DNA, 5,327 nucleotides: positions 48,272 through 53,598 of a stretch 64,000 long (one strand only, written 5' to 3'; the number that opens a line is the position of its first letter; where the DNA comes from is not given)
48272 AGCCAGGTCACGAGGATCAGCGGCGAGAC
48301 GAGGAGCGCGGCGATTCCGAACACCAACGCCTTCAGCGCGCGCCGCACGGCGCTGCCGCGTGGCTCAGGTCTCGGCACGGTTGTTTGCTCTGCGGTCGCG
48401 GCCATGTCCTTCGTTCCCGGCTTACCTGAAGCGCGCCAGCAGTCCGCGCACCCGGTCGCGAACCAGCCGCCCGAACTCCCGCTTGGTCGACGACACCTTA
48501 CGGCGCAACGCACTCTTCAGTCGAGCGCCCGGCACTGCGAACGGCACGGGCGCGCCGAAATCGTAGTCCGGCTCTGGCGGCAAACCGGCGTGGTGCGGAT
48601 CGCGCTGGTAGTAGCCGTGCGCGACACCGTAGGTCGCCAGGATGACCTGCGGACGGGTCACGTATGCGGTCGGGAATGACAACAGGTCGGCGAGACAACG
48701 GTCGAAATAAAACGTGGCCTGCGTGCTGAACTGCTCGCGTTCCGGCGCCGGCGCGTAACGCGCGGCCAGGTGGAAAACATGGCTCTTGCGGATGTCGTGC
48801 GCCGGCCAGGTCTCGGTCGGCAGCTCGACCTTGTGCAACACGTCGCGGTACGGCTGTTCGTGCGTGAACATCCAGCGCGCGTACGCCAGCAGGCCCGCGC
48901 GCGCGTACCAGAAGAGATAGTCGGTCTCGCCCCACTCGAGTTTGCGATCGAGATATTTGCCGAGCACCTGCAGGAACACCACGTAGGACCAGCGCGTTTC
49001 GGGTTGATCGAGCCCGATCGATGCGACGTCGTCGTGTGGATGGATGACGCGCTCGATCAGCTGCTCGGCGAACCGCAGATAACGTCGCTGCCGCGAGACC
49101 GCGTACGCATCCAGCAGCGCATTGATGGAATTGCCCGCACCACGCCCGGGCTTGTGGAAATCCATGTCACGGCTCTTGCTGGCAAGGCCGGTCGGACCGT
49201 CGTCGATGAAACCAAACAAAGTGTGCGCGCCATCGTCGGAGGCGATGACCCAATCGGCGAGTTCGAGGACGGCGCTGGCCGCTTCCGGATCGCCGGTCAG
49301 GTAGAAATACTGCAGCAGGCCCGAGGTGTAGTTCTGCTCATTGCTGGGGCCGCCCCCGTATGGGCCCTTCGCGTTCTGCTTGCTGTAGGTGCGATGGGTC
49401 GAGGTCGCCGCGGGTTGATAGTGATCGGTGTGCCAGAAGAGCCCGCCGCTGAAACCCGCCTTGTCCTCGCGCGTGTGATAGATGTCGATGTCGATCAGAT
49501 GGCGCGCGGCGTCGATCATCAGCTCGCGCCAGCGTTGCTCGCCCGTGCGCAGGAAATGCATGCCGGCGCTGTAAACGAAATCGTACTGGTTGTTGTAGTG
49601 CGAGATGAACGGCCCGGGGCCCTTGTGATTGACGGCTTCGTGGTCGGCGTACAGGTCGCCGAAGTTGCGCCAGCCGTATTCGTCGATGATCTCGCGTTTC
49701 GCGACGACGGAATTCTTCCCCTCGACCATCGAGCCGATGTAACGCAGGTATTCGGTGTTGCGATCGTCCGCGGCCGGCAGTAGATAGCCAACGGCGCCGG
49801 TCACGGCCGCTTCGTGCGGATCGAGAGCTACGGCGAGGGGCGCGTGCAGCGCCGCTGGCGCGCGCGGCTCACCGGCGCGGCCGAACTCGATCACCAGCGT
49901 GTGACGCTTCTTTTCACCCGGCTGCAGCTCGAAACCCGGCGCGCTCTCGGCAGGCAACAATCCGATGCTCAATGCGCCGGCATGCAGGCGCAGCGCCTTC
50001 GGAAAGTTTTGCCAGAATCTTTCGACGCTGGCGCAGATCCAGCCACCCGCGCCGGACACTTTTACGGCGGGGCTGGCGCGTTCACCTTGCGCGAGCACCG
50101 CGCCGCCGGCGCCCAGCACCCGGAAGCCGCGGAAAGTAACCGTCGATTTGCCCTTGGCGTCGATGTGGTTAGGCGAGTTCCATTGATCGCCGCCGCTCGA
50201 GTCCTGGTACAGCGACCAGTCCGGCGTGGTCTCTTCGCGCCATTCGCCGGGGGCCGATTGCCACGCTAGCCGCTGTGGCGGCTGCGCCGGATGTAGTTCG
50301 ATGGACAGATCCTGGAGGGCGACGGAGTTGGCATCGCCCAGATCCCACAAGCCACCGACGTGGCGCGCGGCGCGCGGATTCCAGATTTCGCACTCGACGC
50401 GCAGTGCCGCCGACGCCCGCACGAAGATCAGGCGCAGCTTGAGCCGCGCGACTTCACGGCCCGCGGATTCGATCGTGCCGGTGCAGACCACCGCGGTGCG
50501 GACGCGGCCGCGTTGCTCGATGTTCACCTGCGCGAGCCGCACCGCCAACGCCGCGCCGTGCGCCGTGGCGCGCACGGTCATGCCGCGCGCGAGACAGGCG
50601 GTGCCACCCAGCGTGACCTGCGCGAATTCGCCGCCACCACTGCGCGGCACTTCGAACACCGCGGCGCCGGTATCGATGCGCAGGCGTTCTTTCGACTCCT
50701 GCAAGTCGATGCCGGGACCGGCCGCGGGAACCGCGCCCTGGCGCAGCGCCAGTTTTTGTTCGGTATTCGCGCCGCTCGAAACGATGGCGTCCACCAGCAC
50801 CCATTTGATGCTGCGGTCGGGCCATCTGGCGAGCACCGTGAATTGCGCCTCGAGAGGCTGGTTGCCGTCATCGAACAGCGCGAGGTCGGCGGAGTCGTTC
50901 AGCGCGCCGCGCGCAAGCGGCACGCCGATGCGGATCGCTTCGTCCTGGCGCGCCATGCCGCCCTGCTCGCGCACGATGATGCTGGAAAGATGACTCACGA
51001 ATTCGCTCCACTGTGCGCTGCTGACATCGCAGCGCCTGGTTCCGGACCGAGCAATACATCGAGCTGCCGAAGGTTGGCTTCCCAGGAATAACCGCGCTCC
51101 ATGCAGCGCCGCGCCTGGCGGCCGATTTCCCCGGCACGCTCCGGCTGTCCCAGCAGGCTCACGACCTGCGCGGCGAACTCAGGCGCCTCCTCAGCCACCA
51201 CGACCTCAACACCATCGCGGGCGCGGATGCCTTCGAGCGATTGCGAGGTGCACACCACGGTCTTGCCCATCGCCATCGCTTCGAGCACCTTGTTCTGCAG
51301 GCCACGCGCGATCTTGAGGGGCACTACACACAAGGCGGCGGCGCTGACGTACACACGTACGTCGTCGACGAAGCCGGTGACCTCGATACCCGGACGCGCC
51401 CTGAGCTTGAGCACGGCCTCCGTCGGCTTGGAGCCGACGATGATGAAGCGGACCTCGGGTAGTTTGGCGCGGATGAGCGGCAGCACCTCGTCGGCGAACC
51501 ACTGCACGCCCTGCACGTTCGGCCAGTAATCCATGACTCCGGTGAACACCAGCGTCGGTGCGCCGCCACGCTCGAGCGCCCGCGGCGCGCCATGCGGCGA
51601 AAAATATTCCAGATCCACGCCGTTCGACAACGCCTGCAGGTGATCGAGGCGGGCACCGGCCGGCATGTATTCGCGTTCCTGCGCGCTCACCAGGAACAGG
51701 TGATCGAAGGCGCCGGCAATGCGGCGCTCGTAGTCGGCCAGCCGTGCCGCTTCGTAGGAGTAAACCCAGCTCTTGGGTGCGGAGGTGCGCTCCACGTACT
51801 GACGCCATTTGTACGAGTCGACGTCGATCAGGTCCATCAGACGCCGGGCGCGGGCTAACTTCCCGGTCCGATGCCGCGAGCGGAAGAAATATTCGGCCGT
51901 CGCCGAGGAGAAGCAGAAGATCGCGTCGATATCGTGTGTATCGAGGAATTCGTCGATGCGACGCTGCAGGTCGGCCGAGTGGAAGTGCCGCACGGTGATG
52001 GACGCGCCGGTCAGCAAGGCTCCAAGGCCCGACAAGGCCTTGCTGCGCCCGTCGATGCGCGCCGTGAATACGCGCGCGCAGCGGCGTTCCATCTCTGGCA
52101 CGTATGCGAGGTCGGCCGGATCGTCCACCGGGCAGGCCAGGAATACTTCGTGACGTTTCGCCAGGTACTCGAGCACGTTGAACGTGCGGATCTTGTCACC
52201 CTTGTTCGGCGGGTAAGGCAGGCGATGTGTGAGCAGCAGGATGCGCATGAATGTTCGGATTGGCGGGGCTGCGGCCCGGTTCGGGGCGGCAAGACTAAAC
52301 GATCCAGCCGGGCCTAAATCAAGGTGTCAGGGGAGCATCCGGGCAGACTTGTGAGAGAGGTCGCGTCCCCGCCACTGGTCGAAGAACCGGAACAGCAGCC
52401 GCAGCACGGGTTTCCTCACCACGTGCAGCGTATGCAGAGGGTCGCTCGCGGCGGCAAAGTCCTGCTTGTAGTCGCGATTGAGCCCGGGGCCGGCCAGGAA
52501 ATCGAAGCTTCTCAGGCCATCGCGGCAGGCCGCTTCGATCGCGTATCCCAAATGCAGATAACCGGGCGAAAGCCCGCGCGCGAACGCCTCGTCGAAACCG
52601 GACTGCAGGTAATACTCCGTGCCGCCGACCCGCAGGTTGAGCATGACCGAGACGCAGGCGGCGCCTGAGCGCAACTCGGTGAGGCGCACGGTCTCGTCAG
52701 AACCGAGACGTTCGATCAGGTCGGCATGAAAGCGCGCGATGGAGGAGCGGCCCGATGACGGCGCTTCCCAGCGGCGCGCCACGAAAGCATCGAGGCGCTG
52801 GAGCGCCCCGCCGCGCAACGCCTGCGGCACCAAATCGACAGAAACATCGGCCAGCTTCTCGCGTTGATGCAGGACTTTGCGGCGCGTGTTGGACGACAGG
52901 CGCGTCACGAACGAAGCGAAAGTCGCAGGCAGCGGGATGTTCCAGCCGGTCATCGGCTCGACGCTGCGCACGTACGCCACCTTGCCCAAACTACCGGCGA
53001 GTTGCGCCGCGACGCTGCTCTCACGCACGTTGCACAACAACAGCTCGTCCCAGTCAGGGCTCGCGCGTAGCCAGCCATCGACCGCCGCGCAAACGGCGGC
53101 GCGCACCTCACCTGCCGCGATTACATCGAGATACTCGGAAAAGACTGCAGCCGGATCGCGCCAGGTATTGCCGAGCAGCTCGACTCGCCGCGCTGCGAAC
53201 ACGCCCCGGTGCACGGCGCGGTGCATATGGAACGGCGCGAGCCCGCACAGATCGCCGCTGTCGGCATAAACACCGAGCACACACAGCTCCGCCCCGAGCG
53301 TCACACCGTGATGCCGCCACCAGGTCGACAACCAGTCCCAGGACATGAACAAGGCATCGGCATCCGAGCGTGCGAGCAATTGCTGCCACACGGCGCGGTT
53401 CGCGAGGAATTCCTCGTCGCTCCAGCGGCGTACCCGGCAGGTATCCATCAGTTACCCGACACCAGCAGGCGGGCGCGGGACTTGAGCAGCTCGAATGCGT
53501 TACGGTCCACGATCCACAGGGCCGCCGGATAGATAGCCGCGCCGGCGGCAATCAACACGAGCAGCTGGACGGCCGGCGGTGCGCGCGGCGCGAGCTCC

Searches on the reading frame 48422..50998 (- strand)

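Call 23: search_protein_families(library=ncbifam, proteins=[window:48422-50998:-], max_evalue=1e-40)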
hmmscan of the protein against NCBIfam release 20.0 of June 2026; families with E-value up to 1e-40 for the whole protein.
window:48422-50998:- (858 aa): 0 families

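Call 25: search_protein_families(library=ncbifam, proteins=[window:48422-50998:-], max_evalue=1e-10)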
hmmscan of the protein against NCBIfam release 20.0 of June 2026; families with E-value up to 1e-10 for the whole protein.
window:48422-50998:- (858 aa): 0 families

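Call 74: search_protein_families(library=pfam, proteins=[window:48422-50998:-], max_evalue=0.001)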
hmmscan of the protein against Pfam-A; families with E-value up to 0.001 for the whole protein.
window:48422-50998:- (858 aa): 2 families
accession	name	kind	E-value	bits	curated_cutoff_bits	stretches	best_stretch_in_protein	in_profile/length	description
PF21345.3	PcRGLX_2nd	-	2.7e-08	33.7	23.5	1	99-202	3-119/360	PcRGLX-like protein central beta sandwich domain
PF19501.5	PcRGLX_1st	-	6.3e-08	32.8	22.1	1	20-69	17-66/83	PcRGLX-like N-terminal RIFT barrel domain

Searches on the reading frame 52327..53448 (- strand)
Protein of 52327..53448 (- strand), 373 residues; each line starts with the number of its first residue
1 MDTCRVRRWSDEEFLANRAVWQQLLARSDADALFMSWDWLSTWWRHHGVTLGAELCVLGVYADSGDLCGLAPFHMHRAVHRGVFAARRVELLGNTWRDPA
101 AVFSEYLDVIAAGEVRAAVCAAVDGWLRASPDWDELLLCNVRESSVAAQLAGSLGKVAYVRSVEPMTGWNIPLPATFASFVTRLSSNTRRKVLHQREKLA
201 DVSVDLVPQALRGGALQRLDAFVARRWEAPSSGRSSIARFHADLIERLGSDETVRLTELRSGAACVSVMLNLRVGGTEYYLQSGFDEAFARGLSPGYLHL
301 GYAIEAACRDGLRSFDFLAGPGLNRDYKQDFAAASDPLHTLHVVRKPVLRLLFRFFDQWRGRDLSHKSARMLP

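Call 23: search_protein_families(library=ncbifam, proteins=[window:52327-53448:-], max_evalue=1e-40)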
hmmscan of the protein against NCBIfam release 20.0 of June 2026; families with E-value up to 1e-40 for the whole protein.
window:52327-53448:- (373 aa): 0 families

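Call 25: search_protein_families(library=ncbifam, proteins=[window:52327-53448:-], max_evalue=1e-10)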
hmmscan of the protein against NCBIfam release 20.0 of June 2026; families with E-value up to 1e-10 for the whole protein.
window:52327-53448:- (373 aa): 0 families

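Call 74: search_protein_families(library=pfam, proteins=[window:52327-53448:-], max_evalue=0.001)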
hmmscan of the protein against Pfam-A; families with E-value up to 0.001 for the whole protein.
window:52327-53448:- (373 aa): 1 family
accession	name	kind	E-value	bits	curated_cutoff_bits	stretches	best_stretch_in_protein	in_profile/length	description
PF13480.13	Acetyltransf_6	-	1.6e-21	77.4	22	1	187-328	2-142/143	Acetyltransferase (GNAT) domain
